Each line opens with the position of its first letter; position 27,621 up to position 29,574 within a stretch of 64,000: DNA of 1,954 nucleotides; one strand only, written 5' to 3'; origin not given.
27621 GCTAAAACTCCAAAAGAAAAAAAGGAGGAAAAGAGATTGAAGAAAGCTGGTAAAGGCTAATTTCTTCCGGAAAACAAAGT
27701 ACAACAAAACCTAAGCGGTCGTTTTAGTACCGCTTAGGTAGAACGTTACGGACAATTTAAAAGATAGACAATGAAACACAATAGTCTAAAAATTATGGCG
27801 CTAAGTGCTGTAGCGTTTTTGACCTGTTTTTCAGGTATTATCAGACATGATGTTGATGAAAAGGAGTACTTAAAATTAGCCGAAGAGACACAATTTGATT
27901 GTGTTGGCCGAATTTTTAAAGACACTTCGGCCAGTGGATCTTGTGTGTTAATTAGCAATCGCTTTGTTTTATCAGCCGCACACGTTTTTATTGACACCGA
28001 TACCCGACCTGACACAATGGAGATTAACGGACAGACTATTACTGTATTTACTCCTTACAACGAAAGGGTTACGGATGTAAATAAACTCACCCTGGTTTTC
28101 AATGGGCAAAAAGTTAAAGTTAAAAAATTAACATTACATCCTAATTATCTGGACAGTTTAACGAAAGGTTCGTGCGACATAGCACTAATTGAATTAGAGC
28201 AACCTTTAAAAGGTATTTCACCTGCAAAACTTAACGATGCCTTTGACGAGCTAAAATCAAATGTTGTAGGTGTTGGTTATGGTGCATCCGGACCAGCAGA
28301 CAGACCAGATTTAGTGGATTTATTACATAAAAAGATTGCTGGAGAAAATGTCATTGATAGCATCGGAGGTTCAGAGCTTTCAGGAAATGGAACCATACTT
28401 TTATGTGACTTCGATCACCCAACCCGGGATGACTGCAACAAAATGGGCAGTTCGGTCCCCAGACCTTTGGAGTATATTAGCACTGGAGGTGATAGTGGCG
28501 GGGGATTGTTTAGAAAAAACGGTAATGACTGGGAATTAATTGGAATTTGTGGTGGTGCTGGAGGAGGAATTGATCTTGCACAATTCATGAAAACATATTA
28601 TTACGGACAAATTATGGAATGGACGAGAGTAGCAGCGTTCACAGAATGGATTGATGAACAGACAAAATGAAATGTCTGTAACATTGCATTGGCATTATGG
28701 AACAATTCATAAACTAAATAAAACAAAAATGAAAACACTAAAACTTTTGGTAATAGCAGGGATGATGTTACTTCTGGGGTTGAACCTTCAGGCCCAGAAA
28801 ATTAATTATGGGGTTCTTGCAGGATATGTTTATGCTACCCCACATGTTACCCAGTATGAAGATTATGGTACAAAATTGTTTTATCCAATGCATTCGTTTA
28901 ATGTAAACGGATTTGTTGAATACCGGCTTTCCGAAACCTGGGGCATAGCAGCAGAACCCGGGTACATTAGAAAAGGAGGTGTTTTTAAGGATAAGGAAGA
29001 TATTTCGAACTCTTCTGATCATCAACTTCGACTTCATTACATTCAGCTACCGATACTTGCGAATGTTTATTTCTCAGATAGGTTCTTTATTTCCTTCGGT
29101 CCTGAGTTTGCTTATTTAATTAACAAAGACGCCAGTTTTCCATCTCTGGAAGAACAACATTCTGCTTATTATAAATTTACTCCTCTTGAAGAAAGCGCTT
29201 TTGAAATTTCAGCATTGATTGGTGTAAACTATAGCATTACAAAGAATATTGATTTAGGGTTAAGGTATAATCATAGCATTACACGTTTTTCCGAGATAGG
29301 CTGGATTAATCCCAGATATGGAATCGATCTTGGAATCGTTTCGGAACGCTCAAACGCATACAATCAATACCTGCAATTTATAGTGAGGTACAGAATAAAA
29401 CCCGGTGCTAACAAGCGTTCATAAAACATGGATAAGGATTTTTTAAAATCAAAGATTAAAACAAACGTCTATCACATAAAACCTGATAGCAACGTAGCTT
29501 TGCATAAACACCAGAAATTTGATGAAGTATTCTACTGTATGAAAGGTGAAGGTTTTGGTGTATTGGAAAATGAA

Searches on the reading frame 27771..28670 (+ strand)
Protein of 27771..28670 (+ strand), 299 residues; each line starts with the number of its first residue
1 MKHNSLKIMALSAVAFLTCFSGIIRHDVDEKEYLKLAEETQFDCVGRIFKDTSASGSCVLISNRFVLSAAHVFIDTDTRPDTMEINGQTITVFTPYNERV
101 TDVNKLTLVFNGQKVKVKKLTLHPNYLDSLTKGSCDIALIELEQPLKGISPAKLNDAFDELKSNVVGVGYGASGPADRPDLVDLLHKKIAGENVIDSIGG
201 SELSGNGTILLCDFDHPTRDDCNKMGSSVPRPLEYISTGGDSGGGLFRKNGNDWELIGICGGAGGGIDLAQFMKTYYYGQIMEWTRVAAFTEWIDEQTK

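Call 92: search_protein_families(library=pfam, proteins=[window:27771-28670:+], max_evalue=0.001)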
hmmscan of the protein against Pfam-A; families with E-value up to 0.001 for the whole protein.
window:27771-28670:+ (299 aa): 2 families
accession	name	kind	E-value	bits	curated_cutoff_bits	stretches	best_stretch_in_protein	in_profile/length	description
PF00089.32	Trypsin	-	2.7e-13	50.7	20.6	1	40-263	10-198/220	Trypsin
PF13365.12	Trypsin_2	-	3e-07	31.7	27.6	1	56-259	1-144/144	Trypsin-like peptidase domain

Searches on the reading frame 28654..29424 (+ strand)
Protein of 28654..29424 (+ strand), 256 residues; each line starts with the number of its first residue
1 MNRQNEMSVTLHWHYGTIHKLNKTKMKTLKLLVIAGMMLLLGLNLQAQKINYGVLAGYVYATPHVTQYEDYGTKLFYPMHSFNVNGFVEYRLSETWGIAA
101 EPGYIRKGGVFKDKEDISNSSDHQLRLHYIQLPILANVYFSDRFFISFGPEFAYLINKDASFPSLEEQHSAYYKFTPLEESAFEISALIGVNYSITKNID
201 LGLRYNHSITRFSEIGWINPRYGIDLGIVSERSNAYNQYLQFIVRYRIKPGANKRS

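Call 92: search_protein_families(library=pfam, proteins=[window:28654-29424:+], max_evalue=0.001)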
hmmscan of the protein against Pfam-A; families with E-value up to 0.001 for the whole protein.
window:28654-29424:+ (256 aa): 2 families
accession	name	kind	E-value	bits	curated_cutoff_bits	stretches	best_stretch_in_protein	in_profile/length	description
PF13568.12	OMP_b-brl_2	-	5.5e-23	82.4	27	1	46-212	1-173/175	Outer membrane protein beta-barrel domain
PF13505.12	OMP_b-brl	-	2.6e-10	41.2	28.7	1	39-211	5-156/175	Outer membrane protein beta-barrel domain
